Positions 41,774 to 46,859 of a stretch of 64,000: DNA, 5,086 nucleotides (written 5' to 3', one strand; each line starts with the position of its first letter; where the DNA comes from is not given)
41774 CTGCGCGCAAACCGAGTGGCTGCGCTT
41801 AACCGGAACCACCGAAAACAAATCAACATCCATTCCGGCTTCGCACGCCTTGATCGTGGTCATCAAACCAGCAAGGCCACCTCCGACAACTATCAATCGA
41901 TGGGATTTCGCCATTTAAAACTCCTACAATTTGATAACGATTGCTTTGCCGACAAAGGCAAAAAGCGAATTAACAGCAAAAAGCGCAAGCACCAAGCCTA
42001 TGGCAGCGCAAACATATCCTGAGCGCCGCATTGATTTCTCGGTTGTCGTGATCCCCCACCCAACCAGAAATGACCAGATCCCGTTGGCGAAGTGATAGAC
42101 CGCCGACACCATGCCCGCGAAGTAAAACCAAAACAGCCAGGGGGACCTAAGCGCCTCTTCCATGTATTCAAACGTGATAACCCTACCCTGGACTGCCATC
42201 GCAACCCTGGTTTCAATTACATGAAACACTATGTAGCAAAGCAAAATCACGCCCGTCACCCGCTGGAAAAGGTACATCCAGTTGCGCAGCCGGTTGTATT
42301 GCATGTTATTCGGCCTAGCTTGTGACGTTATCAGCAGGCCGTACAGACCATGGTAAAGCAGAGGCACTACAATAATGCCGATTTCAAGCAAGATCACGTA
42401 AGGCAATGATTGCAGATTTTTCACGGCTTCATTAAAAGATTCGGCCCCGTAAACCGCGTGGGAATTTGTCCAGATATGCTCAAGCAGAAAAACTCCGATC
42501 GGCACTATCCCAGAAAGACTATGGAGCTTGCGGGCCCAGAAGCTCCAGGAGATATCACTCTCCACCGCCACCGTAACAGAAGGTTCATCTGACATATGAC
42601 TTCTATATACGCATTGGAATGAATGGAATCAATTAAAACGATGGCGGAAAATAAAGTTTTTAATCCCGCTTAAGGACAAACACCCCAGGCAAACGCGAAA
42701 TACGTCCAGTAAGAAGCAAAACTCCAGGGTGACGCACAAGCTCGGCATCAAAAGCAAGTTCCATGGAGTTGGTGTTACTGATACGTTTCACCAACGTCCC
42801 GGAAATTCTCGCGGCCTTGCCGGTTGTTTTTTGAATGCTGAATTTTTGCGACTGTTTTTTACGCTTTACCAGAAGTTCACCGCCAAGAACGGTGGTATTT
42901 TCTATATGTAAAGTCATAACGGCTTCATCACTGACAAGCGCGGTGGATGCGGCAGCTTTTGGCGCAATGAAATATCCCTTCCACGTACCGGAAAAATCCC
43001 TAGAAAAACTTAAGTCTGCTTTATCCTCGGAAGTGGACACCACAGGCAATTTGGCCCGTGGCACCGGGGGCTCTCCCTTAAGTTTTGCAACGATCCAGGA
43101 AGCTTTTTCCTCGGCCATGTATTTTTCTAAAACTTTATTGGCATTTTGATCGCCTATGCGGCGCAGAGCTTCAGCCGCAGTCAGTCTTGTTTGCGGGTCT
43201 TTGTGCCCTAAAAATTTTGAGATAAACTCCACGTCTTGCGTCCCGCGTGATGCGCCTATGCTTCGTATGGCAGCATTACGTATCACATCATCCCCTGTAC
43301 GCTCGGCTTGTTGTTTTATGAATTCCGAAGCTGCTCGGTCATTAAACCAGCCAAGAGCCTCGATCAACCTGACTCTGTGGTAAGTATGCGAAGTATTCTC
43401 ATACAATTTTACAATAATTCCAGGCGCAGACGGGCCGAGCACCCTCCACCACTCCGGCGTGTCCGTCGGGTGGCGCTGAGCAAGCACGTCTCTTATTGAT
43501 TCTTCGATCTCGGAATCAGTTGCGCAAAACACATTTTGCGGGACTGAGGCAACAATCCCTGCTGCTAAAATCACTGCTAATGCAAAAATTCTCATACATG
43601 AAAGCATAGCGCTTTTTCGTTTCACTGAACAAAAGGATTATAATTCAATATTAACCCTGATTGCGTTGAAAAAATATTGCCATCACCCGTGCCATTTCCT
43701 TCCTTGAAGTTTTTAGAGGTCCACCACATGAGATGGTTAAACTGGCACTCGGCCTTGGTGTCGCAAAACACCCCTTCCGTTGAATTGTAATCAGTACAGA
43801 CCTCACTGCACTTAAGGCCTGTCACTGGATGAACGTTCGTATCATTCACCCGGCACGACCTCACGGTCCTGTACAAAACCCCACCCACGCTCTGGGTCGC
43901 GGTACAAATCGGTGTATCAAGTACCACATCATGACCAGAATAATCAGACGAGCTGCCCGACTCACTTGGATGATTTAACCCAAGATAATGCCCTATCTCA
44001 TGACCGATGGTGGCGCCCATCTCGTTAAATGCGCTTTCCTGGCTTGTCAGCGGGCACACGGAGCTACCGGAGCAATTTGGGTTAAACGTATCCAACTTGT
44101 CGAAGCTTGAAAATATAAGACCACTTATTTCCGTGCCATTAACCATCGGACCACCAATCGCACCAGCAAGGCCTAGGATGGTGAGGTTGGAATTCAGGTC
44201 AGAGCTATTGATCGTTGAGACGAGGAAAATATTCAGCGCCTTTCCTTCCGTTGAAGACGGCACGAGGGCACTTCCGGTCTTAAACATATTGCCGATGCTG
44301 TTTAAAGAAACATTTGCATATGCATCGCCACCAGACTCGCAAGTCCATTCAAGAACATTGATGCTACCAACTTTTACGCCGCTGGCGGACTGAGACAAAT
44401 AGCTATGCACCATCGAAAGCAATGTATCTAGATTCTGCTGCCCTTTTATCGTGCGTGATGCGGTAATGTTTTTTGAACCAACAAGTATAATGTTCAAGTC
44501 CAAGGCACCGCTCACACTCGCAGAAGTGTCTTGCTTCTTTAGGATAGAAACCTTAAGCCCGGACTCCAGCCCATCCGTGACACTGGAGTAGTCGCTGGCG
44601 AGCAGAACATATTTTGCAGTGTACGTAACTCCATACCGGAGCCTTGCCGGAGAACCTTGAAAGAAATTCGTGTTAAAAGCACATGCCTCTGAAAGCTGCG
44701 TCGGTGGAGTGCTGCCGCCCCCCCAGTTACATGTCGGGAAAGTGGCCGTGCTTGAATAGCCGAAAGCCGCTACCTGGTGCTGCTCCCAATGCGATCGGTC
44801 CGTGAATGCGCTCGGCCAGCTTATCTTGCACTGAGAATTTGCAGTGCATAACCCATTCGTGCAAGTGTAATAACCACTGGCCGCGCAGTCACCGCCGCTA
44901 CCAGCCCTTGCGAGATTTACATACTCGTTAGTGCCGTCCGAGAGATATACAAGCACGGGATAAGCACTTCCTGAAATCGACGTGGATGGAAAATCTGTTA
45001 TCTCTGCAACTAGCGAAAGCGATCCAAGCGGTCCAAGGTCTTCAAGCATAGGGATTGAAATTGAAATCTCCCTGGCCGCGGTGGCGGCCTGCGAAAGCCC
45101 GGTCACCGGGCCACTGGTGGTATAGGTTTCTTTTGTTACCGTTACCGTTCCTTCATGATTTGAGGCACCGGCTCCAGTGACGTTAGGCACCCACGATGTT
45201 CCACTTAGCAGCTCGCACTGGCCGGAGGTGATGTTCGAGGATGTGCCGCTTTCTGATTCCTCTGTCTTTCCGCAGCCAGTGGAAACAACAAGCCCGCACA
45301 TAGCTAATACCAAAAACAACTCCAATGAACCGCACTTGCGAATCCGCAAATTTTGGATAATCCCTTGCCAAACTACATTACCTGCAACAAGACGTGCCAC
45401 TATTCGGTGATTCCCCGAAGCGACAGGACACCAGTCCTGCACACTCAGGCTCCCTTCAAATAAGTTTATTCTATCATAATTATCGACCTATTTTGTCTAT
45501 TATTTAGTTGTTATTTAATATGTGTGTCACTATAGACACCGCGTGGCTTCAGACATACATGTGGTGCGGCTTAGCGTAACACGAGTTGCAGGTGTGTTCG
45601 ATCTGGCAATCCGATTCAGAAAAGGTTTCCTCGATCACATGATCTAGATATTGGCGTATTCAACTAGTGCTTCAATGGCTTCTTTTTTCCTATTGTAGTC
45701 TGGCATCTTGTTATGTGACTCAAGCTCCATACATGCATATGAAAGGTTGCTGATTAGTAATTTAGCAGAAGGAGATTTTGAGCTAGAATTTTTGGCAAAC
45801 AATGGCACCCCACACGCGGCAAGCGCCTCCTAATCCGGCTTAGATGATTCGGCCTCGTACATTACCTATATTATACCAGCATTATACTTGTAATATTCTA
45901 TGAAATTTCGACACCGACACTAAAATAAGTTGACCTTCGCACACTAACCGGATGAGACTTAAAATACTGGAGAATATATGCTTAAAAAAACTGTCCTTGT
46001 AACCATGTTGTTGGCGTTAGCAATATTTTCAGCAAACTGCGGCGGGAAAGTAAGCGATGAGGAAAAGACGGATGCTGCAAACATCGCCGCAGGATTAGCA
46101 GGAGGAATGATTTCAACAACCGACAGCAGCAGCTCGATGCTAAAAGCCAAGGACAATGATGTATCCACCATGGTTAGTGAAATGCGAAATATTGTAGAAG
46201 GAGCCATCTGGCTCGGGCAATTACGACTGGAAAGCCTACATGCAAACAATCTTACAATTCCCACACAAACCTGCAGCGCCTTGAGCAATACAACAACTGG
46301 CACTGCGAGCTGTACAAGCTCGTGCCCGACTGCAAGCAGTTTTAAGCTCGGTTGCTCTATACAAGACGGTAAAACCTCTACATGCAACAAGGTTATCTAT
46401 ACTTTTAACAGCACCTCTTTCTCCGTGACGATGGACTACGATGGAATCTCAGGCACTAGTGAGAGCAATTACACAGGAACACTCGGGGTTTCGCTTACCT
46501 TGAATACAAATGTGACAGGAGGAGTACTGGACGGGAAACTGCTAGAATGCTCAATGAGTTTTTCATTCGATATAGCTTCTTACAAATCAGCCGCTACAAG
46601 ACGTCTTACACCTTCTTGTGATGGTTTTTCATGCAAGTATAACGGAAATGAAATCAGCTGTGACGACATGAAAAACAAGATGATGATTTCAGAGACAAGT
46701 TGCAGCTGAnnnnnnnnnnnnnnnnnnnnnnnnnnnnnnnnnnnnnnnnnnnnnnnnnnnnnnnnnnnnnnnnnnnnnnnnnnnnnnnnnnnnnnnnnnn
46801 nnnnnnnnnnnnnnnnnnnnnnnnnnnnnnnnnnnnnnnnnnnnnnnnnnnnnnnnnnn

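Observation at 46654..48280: Minimal CuA cupredoxin plus a 10-TM COX1-like protein lacking the canonical CuB helix-VI signature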

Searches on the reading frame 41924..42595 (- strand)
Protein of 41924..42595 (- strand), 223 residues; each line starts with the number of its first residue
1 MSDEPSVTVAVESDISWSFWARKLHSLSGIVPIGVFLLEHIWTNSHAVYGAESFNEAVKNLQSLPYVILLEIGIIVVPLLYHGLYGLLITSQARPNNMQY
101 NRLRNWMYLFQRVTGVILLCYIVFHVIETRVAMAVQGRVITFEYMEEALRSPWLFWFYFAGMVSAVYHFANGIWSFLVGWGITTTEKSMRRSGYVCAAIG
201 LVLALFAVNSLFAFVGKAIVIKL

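Call 63: search_protein_families(library=pfam, proteins=[window:41924-42595:-], max_evalue=0.001)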
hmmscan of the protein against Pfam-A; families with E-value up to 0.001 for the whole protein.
window:41924-42595:- (223 aa): 2 families
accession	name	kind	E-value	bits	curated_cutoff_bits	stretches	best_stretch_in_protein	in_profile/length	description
PF01127.27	Sdh_cyt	-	4e-17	62.9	25.8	1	99-206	13-121/122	Succinate dehydrogenase/Fumarate reductase transmembrane subunit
PF07950.16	MCP1_TM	-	3.4e-05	24.9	22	0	121-199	2-84/105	MDM10-complementing protein 1, transmembrane domain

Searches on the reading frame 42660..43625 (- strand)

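Call 63: search_protein_families(library=pfam, proteins=[window:42660-43625:-], max_evalue=0.001)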
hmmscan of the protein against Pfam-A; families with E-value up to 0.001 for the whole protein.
window:42660-43625:- (321 aa): 1 family
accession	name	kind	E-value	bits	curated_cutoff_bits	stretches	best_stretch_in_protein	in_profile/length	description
PF13646.12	HEAT_2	-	1.8e-15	57.5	27.7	2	102-177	3-78/88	HEAT repeats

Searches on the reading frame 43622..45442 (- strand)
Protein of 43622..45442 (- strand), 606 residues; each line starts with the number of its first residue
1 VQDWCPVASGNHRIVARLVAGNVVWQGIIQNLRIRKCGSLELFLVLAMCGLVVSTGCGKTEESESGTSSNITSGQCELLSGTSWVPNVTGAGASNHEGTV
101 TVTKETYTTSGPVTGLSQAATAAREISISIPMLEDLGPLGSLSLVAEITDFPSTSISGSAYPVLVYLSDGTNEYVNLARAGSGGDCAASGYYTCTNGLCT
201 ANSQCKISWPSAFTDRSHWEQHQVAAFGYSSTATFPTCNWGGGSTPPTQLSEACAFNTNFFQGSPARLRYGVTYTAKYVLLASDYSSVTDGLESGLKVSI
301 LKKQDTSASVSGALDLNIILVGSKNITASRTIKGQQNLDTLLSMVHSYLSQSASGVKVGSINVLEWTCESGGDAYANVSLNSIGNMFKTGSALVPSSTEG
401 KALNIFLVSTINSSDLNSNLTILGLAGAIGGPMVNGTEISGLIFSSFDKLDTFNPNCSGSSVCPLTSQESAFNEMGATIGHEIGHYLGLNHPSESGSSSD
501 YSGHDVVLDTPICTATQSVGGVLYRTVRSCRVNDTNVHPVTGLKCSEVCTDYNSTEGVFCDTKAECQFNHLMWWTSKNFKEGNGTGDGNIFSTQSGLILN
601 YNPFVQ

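Call 3: search_protein_families(library=pfam, proteins=[window:43622-45442:-], max_evalue=1)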
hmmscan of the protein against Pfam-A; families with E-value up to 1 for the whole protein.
window:43622-45442:- (606 aa): 6 families
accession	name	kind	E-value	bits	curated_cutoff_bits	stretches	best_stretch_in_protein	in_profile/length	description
PF05572.19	Peptidase_M43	-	0.00042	20.7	23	1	470-519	63-110/152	Pregnancy-associated plasma protein-A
PF12044.14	Metallopep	-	0.0044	16.1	27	1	466-533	306-374/427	Putative peptidase family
PF13583.11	Reprolysin_4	-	0.0045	17.1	22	1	474-498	135-158/203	Metallo-peptidase family M12B Reprolysin-like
PF00413.30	Peptidase_M10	-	0.018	15.4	24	1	475-496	108-129/159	Matrixin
PF13582.12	Reprolysin_3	-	0.044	14.7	22.4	1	465-491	95-122/123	Metallo-peptidase family M12B Reprolysin-like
PF16313.11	DUF4953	-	0.37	10.4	24.2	1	478-494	16-32/316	Met-zincin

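Call 4: search_protein_families(library=ncbifam, proteins=[window:43622-45442:-], max_evalue=1)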
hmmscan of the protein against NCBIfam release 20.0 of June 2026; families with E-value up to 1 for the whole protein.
window:43622-45442:- (606 aa): 4 families
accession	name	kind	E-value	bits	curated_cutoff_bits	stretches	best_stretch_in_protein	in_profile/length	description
NF047970.1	Leptolysin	equivalog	1.4e-08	34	950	1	369-515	289-426/480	M43 family metalopeptidase leptolysin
TIGR03952.1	metzin_BF0631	equivalog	6.7e-05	22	208.1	1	473-524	230-279/351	zinc-dependent metalloproteinase lipoprotein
NF041905.1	MXAN_2677_2678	equivalog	0.0028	16.7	250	1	462-498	169-207/283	myxosortase-dependent metalloprotease, MXAN_2677/MXAN_2678 family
NF035945.1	Zn_serralysin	subfamily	0.0064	15.7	500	1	477-498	163-184/462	serralysin family metalloprotease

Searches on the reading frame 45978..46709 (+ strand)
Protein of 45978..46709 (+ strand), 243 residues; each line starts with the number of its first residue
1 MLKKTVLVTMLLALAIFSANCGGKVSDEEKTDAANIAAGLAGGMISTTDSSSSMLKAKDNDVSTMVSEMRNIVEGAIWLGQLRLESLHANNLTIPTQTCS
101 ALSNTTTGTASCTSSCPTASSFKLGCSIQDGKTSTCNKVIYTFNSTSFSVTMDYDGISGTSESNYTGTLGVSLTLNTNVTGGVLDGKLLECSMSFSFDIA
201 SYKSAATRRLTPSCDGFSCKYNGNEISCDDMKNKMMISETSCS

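Call 3: search_protein_families(library=pfam, proteins=[window:45978-46709:+], max_evalue=1)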
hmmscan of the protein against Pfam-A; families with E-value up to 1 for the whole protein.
window:45978-46709:+ (243 aa): 0 families

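Call 4: search_protein_families(library=ncbifam, proteins=[window:45978-46709:+], max_evalue=1)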
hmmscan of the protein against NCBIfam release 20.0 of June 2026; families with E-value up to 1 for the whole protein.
window:45978-46709:+ (243 aa): 0 families

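Call 64: search_protein_families(library=padloc, proteins=[window:45978-46709:+], max_evalue=0.01)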
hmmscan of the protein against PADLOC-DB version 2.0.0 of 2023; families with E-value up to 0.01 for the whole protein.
window:45978-46709:+ (243 aa): 0 families
